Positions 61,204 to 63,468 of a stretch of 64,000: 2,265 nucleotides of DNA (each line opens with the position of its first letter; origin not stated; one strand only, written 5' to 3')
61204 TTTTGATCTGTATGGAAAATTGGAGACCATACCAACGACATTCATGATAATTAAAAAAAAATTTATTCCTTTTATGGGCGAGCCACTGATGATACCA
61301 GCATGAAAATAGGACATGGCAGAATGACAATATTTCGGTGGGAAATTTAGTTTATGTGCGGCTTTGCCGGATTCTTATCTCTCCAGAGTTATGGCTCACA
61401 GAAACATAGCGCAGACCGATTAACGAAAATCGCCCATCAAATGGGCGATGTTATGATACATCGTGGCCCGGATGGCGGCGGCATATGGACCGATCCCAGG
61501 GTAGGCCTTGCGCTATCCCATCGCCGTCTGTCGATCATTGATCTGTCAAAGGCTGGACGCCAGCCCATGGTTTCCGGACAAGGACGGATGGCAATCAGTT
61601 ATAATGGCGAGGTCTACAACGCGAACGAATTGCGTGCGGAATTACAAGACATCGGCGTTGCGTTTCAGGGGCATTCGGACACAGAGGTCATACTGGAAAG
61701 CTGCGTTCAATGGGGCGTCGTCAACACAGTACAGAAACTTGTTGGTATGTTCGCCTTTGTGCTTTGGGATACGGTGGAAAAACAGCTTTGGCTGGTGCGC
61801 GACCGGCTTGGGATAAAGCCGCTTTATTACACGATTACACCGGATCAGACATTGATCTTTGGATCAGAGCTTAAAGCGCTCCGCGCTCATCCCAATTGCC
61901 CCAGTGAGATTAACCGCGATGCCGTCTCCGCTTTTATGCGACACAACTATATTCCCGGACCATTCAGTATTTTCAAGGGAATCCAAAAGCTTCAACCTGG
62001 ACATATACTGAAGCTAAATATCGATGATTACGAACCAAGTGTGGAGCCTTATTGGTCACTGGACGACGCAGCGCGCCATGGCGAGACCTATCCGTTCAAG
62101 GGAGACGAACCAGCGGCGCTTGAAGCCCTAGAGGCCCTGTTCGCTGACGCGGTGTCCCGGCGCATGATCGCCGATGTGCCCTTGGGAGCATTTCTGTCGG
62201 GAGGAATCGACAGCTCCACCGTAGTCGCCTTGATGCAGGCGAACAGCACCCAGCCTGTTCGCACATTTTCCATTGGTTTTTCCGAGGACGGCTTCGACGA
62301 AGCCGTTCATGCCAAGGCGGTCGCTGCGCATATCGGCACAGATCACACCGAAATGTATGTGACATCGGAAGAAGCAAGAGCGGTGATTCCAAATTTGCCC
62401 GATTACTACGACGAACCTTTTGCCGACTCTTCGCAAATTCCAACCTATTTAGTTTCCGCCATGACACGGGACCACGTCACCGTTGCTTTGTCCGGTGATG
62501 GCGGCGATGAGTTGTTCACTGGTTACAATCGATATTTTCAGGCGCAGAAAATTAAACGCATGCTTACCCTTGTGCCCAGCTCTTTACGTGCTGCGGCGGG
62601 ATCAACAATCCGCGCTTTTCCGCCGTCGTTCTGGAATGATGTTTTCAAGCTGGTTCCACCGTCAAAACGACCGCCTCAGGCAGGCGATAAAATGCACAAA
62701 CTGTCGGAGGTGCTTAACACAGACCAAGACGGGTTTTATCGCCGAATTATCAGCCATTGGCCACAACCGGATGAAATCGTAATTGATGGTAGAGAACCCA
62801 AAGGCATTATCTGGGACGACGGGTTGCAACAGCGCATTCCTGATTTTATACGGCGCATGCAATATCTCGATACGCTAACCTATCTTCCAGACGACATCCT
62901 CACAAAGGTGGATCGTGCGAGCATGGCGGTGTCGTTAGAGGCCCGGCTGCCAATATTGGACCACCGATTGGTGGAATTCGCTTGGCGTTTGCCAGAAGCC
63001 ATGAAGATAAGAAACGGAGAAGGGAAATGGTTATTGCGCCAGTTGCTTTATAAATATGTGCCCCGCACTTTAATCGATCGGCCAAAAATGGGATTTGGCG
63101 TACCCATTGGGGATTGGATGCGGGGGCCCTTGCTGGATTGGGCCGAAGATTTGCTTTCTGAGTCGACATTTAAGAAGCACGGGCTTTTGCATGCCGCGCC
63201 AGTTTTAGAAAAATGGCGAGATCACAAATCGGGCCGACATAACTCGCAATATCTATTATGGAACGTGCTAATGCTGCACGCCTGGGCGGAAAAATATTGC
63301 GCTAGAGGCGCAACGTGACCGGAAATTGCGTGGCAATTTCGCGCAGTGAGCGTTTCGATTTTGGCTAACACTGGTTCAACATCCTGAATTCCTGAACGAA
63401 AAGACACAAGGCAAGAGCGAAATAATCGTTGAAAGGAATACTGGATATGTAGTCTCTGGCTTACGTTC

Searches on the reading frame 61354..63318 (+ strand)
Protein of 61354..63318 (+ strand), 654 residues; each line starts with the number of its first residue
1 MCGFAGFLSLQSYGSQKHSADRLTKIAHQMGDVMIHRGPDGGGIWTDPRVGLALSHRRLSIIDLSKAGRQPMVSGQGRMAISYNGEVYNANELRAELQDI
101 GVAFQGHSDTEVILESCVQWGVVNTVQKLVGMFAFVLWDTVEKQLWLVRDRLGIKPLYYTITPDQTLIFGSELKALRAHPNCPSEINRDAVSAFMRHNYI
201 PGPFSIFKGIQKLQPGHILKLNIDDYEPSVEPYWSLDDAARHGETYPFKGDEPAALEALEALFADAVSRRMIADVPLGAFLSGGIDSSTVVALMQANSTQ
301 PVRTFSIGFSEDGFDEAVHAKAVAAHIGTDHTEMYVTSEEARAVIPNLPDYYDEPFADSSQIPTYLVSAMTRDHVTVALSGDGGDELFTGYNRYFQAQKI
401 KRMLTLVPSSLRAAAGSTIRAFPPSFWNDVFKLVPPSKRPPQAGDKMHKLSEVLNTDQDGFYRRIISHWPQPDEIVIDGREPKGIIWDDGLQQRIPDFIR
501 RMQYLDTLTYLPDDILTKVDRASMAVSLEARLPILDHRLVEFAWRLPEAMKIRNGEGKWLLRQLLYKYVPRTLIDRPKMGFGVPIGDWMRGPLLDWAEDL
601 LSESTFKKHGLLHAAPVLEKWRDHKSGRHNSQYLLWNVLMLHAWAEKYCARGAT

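Call 43: search_protein_families(library=pfam, max_evalue=1e-8, proteins=[window:61354-63318:+])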
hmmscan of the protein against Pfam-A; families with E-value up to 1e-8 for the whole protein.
window:61354-63318:+ (654 aa): 3 families
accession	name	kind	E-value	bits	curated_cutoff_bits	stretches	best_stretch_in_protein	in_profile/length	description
PF00733.27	Asn_synthase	-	3e-120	402.5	21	1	259-646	2-354/354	Asparagine synthase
PF13537.11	GATase_7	-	5.8e-44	149.5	25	1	56-177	1-122/123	Glutamine amidotransferase domain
PF13522.11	GATase_6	-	9.3e-42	142.6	27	1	39-172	1-130/130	Glutamine amidotransferase domain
